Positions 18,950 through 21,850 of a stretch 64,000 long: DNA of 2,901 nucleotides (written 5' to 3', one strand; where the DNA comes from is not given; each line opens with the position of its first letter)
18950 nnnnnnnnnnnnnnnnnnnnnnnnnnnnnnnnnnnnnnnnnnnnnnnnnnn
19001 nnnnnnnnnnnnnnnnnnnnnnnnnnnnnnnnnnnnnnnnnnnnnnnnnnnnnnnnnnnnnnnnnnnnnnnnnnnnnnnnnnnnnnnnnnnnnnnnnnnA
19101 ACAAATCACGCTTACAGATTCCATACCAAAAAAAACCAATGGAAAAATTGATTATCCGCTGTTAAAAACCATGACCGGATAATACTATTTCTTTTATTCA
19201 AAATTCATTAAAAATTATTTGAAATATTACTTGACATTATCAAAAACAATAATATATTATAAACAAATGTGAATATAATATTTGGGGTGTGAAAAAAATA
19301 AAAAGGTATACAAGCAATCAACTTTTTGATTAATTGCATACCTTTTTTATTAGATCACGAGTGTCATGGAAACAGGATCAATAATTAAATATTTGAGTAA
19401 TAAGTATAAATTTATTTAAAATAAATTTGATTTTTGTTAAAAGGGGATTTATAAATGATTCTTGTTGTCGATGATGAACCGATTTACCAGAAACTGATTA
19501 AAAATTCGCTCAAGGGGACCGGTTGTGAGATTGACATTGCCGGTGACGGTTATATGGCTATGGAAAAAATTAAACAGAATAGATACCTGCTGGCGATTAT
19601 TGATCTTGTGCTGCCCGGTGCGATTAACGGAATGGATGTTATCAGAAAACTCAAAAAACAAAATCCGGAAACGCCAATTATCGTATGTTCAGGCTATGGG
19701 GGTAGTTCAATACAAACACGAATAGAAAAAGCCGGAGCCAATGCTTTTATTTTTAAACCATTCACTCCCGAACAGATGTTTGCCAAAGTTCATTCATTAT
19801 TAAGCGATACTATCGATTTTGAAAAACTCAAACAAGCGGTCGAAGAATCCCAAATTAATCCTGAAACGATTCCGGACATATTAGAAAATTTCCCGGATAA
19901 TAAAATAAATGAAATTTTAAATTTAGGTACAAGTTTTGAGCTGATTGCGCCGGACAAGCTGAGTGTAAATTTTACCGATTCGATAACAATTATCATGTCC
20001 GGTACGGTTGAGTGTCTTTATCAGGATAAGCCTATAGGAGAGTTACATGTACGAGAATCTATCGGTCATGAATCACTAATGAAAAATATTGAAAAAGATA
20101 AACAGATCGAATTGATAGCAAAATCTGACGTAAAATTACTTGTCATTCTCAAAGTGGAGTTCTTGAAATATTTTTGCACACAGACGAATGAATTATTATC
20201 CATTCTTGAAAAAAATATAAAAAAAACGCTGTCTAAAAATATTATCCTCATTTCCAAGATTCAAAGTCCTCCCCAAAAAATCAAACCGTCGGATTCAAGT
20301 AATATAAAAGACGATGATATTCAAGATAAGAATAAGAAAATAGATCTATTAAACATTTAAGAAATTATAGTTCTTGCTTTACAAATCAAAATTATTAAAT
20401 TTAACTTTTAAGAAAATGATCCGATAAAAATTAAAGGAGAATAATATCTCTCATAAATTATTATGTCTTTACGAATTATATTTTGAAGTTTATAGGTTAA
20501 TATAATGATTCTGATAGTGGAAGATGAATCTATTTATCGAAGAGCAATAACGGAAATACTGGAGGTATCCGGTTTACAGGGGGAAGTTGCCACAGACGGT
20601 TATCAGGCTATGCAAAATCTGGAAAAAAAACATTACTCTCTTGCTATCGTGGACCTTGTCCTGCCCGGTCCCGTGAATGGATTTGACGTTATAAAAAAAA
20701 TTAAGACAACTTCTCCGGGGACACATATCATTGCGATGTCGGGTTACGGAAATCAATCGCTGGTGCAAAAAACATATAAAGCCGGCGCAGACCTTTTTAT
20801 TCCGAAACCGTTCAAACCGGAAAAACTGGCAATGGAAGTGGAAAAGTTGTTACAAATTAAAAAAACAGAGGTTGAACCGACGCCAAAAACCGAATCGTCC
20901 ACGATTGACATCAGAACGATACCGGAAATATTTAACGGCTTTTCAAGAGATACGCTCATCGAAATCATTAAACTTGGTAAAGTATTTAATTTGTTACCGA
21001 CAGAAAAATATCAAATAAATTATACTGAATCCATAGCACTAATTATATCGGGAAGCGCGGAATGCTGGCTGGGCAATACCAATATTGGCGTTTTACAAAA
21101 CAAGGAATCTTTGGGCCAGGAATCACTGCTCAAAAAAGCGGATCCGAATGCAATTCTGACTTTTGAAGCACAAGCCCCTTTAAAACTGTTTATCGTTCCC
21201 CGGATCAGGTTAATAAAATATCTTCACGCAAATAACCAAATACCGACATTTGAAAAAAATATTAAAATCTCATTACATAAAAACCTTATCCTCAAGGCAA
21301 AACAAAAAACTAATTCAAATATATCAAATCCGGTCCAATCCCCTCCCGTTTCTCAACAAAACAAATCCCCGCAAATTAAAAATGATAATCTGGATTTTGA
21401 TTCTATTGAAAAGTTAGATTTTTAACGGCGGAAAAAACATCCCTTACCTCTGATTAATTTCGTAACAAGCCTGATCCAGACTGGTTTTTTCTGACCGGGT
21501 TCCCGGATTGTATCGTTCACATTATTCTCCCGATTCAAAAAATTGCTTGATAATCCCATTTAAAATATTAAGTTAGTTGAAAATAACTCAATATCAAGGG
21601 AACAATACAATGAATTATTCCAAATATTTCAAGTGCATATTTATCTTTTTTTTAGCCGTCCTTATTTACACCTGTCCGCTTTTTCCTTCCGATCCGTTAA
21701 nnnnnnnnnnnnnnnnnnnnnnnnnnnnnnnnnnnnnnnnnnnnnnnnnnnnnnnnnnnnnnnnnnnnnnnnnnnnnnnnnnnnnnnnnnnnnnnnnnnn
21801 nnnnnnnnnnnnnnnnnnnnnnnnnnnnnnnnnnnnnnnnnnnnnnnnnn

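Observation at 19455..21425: Tandem paralogues with a rare architecture: receiver domain plus cNMP-binding-like domain without any DNA-binding output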

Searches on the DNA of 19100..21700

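Call 79: search_rna_families(source=window, start=19100, end=21700, threshold=evalue, max_evalue=1)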
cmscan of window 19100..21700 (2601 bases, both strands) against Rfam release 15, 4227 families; matches with E-value up to 1: 1.
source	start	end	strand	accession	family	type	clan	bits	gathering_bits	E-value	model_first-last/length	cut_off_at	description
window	19591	19677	+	RF01630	ceN40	Gene; snRNA; snoRNA; CD-box;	-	17.7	35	0.55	1-123/123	no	Nematode snoRNA ceN40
